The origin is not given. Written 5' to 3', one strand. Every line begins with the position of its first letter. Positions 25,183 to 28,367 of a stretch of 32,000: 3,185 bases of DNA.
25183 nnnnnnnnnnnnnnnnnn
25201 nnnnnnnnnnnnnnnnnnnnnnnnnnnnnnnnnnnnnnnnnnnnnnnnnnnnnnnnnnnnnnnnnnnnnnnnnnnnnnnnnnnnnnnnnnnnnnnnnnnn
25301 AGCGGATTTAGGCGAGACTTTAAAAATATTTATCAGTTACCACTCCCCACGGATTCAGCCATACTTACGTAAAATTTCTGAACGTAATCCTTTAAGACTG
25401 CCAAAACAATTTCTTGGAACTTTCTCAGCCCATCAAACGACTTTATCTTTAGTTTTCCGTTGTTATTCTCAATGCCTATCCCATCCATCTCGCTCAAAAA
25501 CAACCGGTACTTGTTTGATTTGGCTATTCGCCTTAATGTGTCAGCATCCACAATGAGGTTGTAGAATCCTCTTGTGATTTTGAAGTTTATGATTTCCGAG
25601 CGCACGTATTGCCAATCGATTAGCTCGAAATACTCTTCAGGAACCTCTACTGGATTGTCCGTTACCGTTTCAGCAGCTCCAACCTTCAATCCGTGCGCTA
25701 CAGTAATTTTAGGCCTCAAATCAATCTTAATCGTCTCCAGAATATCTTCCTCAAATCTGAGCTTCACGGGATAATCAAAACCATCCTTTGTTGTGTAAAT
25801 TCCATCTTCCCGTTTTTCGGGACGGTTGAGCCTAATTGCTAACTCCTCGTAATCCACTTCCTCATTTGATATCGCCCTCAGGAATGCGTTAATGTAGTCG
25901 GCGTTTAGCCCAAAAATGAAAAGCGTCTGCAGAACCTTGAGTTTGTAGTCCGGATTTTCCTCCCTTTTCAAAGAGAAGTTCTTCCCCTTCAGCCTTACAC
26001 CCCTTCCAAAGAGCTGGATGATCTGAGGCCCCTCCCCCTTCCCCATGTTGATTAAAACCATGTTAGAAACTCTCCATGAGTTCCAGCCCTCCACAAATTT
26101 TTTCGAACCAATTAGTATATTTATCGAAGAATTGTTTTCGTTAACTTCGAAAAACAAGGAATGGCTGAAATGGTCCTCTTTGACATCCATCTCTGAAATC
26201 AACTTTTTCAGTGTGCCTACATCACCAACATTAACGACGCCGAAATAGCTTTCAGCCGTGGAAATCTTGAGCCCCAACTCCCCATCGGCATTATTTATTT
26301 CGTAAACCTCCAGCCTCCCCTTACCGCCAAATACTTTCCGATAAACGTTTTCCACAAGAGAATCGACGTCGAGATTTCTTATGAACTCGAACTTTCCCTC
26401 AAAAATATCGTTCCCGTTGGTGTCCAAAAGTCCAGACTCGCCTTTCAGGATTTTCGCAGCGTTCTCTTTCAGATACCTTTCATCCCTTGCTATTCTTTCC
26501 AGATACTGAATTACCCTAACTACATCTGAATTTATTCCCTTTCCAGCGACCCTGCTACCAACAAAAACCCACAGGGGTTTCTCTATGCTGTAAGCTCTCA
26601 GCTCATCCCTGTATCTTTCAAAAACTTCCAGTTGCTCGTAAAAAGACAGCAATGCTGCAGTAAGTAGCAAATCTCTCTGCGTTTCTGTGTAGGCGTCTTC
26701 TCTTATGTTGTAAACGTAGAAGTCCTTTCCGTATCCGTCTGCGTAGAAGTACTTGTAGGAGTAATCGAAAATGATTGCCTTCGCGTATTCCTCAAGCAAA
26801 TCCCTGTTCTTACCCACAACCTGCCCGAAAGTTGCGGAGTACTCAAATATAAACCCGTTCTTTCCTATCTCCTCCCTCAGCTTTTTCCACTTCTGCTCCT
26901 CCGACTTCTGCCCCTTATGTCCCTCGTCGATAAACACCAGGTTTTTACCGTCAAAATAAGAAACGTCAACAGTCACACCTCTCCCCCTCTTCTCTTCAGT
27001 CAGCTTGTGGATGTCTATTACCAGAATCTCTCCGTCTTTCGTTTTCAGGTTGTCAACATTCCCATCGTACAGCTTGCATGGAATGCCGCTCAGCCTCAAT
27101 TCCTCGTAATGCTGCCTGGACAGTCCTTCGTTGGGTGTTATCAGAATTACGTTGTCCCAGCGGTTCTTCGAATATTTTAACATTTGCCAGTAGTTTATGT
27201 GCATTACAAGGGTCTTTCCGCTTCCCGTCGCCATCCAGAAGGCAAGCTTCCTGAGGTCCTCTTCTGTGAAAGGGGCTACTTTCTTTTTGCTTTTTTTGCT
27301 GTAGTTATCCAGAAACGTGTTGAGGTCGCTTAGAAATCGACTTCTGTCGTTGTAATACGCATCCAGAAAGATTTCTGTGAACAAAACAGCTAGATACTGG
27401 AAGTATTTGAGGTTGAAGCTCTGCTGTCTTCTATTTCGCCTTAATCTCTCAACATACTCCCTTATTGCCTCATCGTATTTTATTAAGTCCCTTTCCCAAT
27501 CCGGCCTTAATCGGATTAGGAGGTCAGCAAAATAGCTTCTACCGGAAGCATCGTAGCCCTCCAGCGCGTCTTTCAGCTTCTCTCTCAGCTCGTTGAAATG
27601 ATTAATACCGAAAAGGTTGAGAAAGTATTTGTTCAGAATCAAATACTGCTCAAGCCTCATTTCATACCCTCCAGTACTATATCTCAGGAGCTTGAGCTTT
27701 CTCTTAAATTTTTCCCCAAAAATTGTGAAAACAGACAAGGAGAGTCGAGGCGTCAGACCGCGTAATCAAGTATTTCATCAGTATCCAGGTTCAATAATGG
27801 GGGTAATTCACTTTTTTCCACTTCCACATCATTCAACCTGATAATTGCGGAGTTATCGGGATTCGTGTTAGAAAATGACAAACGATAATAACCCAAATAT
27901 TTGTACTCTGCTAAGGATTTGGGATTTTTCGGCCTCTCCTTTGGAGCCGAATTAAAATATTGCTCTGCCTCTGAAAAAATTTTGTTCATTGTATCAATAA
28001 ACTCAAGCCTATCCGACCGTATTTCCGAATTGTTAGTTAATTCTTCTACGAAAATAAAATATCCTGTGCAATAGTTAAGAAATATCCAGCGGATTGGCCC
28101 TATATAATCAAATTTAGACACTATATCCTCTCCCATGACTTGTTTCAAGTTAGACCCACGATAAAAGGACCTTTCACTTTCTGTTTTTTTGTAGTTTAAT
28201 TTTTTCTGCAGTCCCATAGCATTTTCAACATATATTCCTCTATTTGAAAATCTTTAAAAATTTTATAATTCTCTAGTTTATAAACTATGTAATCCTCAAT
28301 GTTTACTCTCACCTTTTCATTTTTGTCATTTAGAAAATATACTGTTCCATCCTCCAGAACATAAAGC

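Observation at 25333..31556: Non-canonical four-ORF restriction-modification-like defence cassette, flanked by an IS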

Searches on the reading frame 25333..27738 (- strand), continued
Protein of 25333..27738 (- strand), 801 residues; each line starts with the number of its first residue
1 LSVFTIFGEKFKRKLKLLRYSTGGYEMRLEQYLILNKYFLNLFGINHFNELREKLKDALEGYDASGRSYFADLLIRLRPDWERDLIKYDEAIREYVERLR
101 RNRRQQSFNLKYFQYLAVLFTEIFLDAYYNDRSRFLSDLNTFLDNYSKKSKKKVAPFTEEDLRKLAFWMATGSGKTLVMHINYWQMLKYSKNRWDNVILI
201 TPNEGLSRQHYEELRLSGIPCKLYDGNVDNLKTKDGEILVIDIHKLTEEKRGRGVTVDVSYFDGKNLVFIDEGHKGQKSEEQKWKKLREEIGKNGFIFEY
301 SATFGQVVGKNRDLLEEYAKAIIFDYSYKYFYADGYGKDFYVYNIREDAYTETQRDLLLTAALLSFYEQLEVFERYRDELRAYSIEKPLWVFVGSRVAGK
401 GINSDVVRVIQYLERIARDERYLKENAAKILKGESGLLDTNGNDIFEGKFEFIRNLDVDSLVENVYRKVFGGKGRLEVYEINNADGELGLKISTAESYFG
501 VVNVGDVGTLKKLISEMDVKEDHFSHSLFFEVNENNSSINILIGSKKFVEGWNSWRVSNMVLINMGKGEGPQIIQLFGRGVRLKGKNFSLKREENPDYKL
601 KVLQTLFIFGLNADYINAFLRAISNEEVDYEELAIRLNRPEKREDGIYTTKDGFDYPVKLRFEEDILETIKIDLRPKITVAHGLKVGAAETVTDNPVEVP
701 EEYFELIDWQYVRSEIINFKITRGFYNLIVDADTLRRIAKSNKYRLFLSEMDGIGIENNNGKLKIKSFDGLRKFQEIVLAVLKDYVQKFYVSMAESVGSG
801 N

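Call 22: find_encoding_contigs(protein=P0071, flank=6000, max_places=1)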
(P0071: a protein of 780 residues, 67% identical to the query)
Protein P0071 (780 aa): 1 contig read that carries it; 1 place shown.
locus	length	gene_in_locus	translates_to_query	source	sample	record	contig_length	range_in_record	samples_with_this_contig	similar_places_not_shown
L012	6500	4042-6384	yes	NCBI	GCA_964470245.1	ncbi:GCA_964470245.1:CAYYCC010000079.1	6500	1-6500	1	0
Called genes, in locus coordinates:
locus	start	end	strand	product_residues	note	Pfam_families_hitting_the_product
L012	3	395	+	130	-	?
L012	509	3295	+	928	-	PF01555:N6_N4_Mtase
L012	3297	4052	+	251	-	-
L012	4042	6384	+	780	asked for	PF04851:ResIII, PF18766:SWI2_SNF2 (weak), PF00270:DEAD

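Call 23: find_encoding_contigs(protein=P0026, flank=6000, max_places=1)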
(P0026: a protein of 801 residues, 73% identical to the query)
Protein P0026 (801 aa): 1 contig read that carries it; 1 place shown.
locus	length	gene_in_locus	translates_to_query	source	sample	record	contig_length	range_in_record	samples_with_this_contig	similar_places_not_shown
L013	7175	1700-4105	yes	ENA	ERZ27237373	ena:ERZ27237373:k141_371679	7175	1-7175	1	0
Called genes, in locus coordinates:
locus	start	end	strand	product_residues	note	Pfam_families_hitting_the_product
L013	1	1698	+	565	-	?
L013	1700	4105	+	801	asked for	PF04851:ResIII, PF18766:SWI2_SNF2 (weak), PF00270:DEAD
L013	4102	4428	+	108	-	-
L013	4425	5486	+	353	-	-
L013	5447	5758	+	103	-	-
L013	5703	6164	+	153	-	-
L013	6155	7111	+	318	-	PF00004:AAA (weak)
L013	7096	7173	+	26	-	?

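Call 27: search_protein_families(library=pfam, proteins=[L010:5392-5949:+, L011:5540-6010:+, L012:3297-4052:+, L013:4102-4428:+, L013:4425-5486:+, L001:5875-6690:+], max_evalue=1)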
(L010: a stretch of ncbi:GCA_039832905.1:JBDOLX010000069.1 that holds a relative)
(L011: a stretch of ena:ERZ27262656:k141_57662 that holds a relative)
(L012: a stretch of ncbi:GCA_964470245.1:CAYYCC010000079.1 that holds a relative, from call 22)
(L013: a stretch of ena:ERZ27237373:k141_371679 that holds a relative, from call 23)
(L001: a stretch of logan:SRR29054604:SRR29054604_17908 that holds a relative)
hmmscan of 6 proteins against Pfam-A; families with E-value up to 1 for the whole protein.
L010:5392-5949:+ (185 aa): 5 families
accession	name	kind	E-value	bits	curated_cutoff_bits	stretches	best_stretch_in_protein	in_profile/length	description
PF01870.24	Hjc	-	0.00094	19.5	21.1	1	40-77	15-50/93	Archaeal holliday junction resolvase (hjc)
PF18743.7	AHJR-like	-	0.0035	17.3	26.1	1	57-91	44-78/123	REase_AHJR-like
PF19278.4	Hydant_A_C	-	0.13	12.1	21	1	136-184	14-62/193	Hydantoinase/oxoprolinase C-terminal domain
PF02021.23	UPF0102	-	0.14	13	23.6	0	59-85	29-51/80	Uncharacterised protein family UPF0102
PF22263.1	DUF6951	-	0.16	12.8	27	1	64-108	21-65/101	Family of unknown function (DUF6951)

L011:5540-6010:+ (156 aa): 1 family
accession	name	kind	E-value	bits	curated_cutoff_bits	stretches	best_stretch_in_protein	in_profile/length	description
PF22427.2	SMMA_C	-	0.041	14.3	26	1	95-135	16-56/78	Maltogenic amylase, C-terminal domain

L012:3297-4052:+ (251 aa): 2 families
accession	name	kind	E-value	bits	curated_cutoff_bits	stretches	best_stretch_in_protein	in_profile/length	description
PF22651.1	OBP47_like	-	0.044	13.9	27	1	164-239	6-81/144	AgamOBP47-like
PF21619.2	DUF6855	-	0.059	13.7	27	1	68-117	50-96/132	Family of unknown function (DUF6855)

L013:4102-4428:+ (108 aa): 3 families
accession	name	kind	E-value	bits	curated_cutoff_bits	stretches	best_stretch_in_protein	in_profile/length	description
PF00481.26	PP2C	-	0.13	12.4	20.3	1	26-85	29-89/255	Protein phosphatase 2C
PF00096.32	zf-C2H2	-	0.3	12.1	25.2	1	16-33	3-20/23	Zinc finger, C2H2 type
PF16289.11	PIN_12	-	0.42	11.4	32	1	17-97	39-113/172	PIN domain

L013:4425-5486:+ (353 aa): 0 families

L001:5875-6690:+ (271 aa): 3 families
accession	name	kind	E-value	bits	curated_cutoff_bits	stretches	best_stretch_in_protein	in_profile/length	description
PF05816.16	TelA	-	0.14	11.7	30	1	44-121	45-122/332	Toxic anion resistance protein (TelA)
PF07061.16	Swi5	-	0.22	12.1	22.1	0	186-231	4-51/80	Swi5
PF14399.12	BtrH_N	-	0.23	12.1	29.7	0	183-261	63-130/134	Butirosin biosynthesis protein H, N-terminal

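Call 31: find_related_loci(query=A1, collection=genome_contigs, flank=6000)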
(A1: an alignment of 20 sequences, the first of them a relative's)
Query A1 (775 aa) in genome_contigs; peptide patterns used: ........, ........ (x = any residue, [..] = any of these).
600 stretches matched a pattern (row limit reached: there are more); 594 encode a relative of the query (tblastn E <= 1e-3); the best 80 are kept; 80 distinct loci.
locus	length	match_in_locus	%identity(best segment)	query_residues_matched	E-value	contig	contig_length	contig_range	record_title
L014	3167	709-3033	73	1-764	0e+0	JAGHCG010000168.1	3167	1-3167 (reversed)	MAG: bacterium isolate AUK276 PB_MBMC_230_c_000000000239, whole genome shotgun sequence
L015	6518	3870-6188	70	1-764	0e+0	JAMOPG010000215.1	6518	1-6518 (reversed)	MAG: Desulfobacterales bacterium isolate 4559-240_metabat1_scaf2bin.023 4559-240_scaffold_6903_c1, whole genome shotgun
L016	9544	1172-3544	70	1-764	0e+0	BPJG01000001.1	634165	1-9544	MAG: Candidatus Parcubacteria bacterium KatS3mg094 DNA, contig_17918, whole genome shotgun sequence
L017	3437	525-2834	69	1-759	0e+0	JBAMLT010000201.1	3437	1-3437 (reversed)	MAG: Caldisericota bacterium isolate MAG12 ExploCarb_3808S_S2_5163_length_3437_cov_3, whole genome shotgun sequence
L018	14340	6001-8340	68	1-764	0e+0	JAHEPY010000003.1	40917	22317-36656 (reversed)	Methanothermococcus sp. SCGC AD-155-M21 Ga0127417_1020, whole genome shotgun sequence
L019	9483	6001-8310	68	1-764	0e+0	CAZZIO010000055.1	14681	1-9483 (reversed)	MAG TPA_asm: uncultured Dictyoglomota bacterium isolate binchicken_co25_92 genome assembly, contig: k141_120143, whole g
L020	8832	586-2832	70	1-740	0e+0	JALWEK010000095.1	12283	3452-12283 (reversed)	MAG: Aquificaceae bacterium isolate T11_metabat1_scaf2bin.084 T11_NODE_2388_length_12283_cov_1.329549, whole genome shot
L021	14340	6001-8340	68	1-764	0e+0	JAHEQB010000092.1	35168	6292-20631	Methanothermococcus sp. SCGC AD-155-C09 Ga0127414_1107, whole genome shotgun sequence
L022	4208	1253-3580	60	1-763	0e+0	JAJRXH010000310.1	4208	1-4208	MAG: archaeon isolate Dive96_bin3.136 k141_2382981, whole genome shotgun sequence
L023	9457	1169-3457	56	1-764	0e+0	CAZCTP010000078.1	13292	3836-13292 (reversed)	MAG TPA_asm: uncultured Thermodesulfobacteriota bacterium isolate binchicken_co172_233 genome assembly, contig: NODE_404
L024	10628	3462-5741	55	1-764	0e+0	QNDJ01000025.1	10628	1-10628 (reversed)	MAG: candidate division KSB1 bacterium isolate B21_G16 B21_Guay16_scaffold_04620, whole genome shotgun sequence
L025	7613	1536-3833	54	1-764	0e+0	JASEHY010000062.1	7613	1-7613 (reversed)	MAG: Planctomycetota bacterium isolate Yes70-35 NODE_62_length_7613_cov_3.660625, whole genome shotgun sequence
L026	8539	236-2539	54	1-767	0e+0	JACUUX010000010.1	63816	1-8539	MAG: Nitrospirae bacterium isolate Kmv42 NODE_148_length_63816_cov_90.125845, whole genome shotgun sequence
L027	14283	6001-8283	54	1-765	0e+0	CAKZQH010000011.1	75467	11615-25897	MAG TPA_asm: uncultured Nitrospiraceae bacterium isolate SRR5214706_bin.113_CONCOCT_v1.1_MAG genome assembly, contig: ER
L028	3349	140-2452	52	1-764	0e+0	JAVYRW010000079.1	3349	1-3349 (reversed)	MAG: Candidatus Micrarchaeaceae archaeon isolate DRTY-16_202007_bins_11 DRTY-16_202007_bins_11_scaffold_79, whole genome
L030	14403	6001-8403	65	1-764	0e+0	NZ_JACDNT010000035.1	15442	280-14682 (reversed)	MAG: Archaeoglobus sp. isolate GB_MAG2_100 c_000000002841, whole genome shotgun sequence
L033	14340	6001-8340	48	1-765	0e+0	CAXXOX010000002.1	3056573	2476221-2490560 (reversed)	MAG: Bacteroidales bacterium isolate 201d7cc5-cfe6-415f-8efa-99aa2e61e932 genome assembly, contig: contig_2, whole genom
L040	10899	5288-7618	47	1-765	0e+0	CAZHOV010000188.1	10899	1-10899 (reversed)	MAG TPA_asm: uncultured Saprospiraceae bacterium isolate SRP141376_co5_439 genome assembly, contig: NODE_14912_length_10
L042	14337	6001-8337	48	1-768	0e+0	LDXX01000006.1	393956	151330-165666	MAG: Candidatus Kryptonium thompsonii isolate JGI-4 2599192412, whole genome shotgun sequence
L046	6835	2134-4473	48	1-765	0e+0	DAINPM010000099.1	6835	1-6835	MAG TPA_asm: Bacteroidales bacterium isolate CTOTU18371 NODE_6143_length_6835_cov_8.902212, whole genome shotgun sequenc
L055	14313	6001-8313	46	1-768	0e+0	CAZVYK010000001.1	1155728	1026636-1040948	MAG TPA_asm: uncultured Caldisericales bacterium isolate binchicken_co204_193 genome assembly, contig: NODE_2_length_115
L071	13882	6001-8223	45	3-728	0e+0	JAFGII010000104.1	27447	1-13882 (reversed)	MAG: Ignavibacteria bacterium isolate Zod_Metabat.193 k87_12853233, whole genome shotgun sequence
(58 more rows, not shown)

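Call 75: search_protein_families(library=padloc, proteins=[L030:5160-6011:+, L010:5392-5949:+, L012:3297-4052:+, L011:5540-6010:+], max_evalue=0.01)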
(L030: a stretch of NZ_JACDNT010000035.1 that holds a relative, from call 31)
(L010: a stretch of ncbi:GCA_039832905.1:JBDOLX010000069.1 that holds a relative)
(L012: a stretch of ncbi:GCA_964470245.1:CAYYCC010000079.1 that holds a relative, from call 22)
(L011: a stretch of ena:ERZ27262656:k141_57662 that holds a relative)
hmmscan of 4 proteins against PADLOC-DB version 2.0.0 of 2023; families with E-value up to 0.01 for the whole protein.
L030:5160-6011:+ (283 aa): 0 families

L010:5392-5949:+ (185 aa): 0 families

L012:3297-4052:+ (251 aa): 0 families

L011:5540-6010:+ (156 aa): 1 family
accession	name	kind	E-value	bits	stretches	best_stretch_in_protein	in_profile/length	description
PDLC03429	REase_II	-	3.3e-10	38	1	20-115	159-261/324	Type II restriction enzyme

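Call 76: search_protein_families(library=ncbifam, proteins=[L030:5160-6011:+], max_evalue=0.01)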
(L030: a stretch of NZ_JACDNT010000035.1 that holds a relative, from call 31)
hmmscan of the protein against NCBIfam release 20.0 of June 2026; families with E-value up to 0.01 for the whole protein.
L030:5160-6011:+ (283 aa): 0 families

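Call 77: search_protein_families(library=pfam, proteins=[L024:1940-2698:+, L024:2695-3471:+, L033:4728-5801:+, L040:3680-4840:+, L040:4842-5282:+, L042:2149-4845:+, L046:526-2133:+, L055:4133-5290:+, L071:4871-5869:+, L021:5334-5993:+], max_evalue=0.001)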
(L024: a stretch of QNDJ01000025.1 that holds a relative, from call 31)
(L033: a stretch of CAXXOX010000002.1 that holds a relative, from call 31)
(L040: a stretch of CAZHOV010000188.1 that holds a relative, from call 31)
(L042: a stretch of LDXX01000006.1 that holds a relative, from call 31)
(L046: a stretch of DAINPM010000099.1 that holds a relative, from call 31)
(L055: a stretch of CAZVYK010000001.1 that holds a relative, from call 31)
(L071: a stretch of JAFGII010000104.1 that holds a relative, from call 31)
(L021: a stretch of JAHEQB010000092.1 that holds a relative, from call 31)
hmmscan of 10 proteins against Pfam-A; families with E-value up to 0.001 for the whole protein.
L024:1940-2698:+ (252 aa): 2 families
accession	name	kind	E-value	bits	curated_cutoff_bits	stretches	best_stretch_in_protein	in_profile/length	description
PF13338.12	AbiEi_4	-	2e-06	28.2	25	1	7-55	4-48/49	Transcriptional regulator, AbiEi antitoxin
PF09407.15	AbiEi_1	-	2.1e-06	28.4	22.2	1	68-203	5-140/142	AbiEi antitoxin C-terminal domain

L024:2695-3471:+ (258 aa): 1 family
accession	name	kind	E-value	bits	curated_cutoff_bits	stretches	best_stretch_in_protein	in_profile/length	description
PF08843.17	AbiEii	-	5.8e-34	118.5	22.5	1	33-247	9-237/238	Nucleotidyl transferase AbiEii toxin, Type IV TA system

L033:4728-5801:+ (357 aa): 3 families
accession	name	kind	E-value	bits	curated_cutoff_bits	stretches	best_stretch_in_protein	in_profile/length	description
PF21248.3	SoFic-like_C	-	6.5e-31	106.8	27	1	276-351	1-76/76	Protein adenylyltransferase SoFic-like, C-terminal domain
PF13784.11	Fic_N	-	7.4e-24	84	26.7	1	29-107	2-80/82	Fic/DOC family N-terminal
PF02661.23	Fic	-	7.2e-16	59.2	24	1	121-211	7-93/93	Fic/DOC family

L040:3680-4840:+ (386 aa): 0 families

L040:4842-5282:+ (146 aa): 1 family
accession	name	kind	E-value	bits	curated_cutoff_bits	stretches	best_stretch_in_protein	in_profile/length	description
PF02661.23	Fic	-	4.8e-12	47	24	1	5-83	1-93/93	Fic/DOC family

L042:2149-4845:+ (898 aa): 4 families
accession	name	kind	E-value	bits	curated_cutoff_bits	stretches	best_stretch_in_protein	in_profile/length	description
PF13304.12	AAA_21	-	4.7e-09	37.2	27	1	751-841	194-302/304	AAA domain, putative AbiEii toxin, Type IV TA system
PF13175.12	AAA_15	-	9.1e-06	26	32.1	1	279-582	3-279/374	AAA ATPase domain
PF02463.25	SMC_N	-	3.5e-05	23.8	40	0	283-324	6-49/220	RecF/RecN/SMC N terminal domain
PF02811.25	PHP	-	7.9e-05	23.5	26.4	1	40-151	16-121/164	PHP domain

L046:526-2133:+ (535 aa): 3 families
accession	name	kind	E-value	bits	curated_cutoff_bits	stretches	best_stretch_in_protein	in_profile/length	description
PF04326.19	SLFN_AlbA_2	-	4.8e-16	59.8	25.3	1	17-145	1-116/118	Schlafen, AlbA_2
PF13749.12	HATPase_c_4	-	5.6e-13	49.1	26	1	319-402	1-82/89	Putative ATP-dependent DNA helicase recG C-terminal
PF21247.3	Fic-like_C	-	4.2e-09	36.6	27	1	464-524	1-62/64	Filamentation induced by cAMP protein Fic-like, C-terminal domain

L055:4133-5290:+ (385 aa): 4 families
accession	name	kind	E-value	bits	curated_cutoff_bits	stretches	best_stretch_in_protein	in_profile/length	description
PF06114.19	Peptidase_M78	-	3.2e-13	50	22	1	172-299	2-119/123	IrrE N-terminal-like domain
PF01381.28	HTH_3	-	1.7e-09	38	23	1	15-68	1-54/55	Helix-turn-helix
PF12844.13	HTH_19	-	5.3e-08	33.1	30.2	1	15-63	4-52/64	Helix-turn-helix domain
PF13560.12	HTH_31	-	2.8e-06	28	27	1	16-61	7-53/64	Helix-turn-helix domain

L071:4871-5869:+ (332 aa): 2 families
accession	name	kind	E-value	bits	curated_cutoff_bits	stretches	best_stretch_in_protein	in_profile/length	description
PF06250.17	YhcG_C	-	1.6e-58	197.4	32.5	1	176-329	2-155/157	YhcG PDDEXK nuclease domain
PF17761.7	DUF1016_N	-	7.9e-45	152.8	32.8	1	15-151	2-137/137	DUF1016 N-terminal domain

L021:5334-5993:+ (219 aa): 0 families

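Call 78: find_encoding_contigs(protein=P0020, flank=4000, max_places=2)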
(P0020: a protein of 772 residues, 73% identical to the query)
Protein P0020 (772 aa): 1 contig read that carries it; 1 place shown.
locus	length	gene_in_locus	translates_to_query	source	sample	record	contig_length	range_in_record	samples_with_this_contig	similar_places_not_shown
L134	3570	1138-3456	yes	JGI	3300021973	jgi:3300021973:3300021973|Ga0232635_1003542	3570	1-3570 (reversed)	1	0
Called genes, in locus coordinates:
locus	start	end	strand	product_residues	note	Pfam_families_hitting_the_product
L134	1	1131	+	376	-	?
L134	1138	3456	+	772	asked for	PF04851:ResIII, PF18766:SWI2_SNF2, PF00270:DEAD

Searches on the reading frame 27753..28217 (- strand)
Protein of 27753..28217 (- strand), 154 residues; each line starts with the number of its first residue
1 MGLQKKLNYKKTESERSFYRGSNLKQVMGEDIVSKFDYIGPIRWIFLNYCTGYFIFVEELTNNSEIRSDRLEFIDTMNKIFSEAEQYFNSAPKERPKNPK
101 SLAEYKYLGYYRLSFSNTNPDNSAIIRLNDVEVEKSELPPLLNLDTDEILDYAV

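Call 3: search_protein_families(library=pfam, proteins=[window:27753-28217:-], max_evalue=0.1)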
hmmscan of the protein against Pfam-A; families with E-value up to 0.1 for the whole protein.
window:27753-28217:- (154 aa): 0 families

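Call 4: search_protein_families(library=padloc, proteins=[window:27753-28217:-], max_evalue=0.1)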
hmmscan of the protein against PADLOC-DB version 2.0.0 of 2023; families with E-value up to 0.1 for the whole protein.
window:27753-28217:- (154 aa): 0 families

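Call 5: search_protein_families(library=ncbifam, proteins=[window:27753-28217:-], max_evalue=0.1)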
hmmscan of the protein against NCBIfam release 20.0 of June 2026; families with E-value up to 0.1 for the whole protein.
window:27753-28217:- (154 aa): 0 families

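Call 9: search_solved_structures(query=window:27753-28217:-, max_evalue=10)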
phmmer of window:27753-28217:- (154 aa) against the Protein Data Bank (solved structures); distinct sequences matched with E-value up to 10: 0.
